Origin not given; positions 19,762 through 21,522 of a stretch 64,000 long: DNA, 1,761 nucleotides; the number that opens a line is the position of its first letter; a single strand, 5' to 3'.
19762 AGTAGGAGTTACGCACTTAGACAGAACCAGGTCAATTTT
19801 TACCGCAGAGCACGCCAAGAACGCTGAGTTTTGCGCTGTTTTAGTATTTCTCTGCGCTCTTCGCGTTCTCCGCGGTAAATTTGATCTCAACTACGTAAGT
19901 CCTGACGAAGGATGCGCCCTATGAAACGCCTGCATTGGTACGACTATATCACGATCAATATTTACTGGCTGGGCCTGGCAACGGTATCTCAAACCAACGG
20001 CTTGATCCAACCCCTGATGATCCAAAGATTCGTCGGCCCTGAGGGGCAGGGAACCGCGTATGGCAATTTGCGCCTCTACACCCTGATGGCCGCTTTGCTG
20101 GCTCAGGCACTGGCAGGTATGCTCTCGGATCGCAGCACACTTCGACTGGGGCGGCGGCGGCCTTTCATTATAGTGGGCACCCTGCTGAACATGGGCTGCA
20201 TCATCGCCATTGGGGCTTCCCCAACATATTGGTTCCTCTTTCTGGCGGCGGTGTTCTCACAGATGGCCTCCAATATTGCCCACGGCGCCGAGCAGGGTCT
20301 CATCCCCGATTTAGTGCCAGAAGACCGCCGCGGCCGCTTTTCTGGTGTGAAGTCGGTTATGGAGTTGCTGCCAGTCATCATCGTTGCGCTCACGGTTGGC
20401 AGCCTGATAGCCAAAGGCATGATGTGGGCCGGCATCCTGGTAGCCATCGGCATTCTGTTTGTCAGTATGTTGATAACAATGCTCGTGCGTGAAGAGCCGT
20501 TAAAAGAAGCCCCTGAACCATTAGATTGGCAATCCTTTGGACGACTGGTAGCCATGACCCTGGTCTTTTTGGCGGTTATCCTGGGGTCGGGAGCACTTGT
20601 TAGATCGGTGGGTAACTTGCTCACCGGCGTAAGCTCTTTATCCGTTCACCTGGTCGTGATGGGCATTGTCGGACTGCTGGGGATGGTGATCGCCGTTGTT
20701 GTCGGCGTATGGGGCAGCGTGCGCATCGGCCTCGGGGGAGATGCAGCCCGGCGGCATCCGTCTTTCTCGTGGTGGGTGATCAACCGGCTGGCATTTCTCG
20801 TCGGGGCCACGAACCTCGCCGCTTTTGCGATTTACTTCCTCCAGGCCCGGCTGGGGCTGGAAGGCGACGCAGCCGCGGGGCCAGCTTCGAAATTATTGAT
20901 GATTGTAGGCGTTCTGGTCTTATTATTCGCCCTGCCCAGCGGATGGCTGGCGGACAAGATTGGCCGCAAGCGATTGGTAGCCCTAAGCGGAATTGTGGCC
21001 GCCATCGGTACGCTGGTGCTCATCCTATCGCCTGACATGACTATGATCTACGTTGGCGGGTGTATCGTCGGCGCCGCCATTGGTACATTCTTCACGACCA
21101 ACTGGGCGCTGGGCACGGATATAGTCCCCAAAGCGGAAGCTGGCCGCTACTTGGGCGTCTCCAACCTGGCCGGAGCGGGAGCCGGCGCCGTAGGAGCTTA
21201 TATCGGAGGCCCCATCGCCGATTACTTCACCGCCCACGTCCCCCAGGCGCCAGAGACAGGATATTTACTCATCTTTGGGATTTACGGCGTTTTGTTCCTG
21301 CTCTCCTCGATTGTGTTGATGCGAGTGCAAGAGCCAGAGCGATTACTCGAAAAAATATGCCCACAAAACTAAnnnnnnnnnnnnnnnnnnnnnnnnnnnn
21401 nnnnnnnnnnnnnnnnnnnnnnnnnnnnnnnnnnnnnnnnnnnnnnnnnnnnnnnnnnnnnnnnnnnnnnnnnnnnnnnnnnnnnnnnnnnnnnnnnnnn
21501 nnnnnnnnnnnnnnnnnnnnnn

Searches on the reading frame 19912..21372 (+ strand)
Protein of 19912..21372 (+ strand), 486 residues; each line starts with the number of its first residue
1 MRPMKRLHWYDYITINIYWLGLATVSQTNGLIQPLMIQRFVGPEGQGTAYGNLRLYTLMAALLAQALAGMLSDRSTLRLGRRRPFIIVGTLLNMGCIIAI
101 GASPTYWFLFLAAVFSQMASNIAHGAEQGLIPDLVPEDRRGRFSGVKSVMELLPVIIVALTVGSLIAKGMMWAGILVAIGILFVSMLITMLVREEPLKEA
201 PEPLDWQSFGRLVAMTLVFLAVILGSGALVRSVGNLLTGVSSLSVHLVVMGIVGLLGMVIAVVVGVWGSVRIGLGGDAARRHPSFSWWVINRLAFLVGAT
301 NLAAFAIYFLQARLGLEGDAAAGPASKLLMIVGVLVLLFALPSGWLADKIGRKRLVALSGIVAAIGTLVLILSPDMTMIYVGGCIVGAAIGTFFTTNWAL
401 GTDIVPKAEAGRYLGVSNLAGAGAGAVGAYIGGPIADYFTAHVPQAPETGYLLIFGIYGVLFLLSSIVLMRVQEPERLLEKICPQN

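Call 52: find_encoding_contigs(protein=window:19912-21372:+, flank=10000, max_places=6)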
Protein window:19912-21372:+ (486 aa): no gene with exactly this product is on record in the collection.
